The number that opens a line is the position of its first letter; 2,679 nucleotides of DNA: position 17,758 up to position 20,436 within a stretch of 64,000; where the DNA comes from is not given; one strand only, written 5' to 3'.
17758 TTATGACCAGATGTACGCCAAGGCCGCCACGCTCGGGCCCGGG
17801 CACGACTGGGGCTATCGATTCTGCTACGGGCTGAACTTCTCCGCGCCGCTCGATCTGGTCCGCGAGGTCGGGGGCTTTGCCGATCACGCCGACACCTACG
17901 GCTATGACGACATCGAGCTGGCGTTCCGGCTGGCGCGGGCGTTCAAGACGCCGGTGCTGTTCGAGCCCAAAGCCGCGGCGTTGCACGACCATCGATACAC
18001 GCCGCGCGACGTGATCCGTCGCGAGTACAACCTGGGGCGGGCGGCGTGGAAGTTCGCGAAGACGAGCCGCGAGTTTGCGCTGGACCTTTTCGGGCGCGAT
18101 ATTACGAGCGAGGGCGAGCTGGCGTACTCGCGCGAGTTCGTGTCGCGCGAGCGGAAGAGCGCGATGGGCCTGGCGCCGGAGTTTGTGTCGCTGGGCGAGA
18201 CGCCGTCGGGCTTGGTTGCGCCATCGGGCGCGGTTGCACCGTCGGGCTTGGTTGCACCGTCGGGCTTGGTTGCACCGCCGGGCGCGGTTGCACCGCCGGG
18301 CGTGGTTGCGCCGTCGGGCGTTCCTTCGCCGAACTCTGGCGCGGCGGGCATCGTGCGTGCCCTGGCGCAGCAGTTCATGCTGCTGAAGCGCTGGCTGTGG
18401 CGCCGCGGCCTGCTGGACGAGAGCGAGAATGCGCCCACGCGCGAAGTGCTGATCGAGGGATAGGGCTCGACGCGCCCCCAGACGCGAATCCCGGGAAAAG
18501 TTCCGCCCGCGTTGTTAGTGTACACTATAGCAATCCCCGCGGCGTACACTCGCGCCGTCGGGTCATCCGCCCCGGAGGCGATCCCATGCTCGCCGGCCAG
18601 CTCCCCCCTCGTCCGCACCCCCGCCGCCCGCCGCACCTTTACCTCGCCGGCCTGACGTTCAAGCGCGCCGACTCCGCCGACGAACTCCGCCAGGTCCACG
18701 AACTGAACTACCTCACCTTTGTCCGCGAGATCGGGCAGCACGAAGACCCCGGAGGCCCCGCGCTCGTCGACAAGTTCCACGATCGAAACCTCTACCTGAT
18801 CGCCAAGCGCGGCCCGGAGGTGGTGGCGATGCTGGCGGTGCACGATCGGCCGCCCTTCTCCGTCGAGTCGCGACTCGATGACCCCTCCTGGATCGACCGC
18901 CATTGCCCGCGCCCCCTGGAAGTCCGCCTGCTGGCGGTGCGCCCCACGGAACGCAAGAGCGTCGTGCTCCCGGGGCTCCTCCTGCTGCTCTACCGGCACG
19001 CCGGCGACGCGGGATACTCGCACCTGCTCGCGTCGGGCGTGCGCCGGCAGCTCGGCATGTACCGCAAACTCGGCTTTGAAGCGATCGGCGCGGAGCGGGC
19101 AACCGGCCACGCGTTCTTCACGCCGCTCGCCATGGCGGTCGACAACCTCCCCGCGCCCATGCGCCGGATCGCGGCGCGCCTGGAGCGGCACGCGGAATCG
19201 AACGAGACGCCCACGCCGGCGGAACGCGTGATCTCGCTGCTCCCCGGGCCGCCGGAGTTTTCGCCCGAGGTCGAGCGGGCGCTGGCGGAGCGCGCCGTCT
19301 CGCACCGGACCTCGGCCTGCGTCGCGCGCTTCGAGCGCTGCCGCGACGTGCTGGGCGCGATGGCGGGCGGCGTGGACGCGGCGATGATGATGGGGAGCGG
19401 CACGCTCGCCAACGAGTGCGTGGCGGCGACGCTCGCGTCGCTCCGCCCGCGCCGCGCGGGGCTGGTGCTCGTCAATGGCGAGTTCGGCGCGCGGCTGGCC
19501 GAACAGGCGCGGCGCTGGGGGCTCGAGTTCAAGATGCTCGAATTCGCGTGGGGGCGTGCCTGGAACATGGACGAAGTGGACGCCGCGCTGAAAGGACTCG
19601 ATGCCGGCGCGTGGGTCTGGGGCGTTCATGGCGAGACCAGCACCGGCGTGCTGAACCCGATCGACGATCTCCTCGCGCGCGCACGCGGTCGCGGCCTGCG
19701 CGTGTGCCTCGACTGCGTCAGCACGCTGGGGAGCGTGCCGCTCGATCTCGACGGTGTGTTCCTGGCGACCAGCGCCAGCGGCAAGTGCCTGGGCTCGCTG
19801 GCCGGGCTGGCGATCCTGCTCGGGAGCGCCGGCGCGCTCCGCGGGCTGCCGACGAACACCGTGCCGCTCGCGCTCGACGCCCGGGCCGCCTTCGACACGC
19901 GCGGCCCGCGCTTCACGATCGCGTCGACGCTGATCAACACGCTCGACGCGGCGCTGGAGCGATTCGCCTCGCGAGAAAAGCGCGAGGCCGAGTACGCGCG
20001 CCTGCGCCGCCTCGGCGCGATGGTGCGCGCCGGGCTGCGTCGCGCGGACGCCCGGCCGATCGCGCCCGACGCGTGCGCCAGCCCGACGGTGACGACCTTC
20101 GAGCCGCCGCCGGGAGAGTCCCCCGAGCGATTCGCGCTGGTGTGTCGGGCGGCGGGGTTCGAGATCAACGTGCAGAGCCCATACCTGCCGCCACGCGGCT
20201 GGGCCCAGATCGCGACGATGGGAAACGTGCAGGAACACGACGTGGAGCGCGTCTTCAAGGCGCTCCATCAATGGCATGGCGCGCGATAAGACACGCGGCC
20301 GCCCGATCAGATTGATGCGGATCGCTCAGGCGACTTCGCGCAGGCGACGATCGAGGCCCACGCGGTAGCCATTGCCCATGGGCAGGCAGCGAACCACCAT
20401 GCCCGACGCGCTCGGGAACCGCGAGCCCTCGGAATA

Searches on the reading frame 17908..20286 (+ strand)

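Call 91: search_protein_families(library=pfam, proteins=[window:17908-20286:+], max_evalue=0.0001)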
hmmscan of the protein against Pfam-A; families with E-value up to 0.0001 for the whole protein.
window:17908-20286:+ (793 aa): 2 families
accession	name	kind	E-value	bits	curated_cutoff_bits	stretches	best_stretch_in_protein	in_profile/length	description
PF00266.25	Aminotran_5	-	6.3e-10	39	21.5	1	458-647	28-221/371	Aminotransferase class-V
PF21926.2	FeeM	-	9.6e-06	25.9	27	1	337-402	81-148/158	N-acyl amino acid synthase FeeM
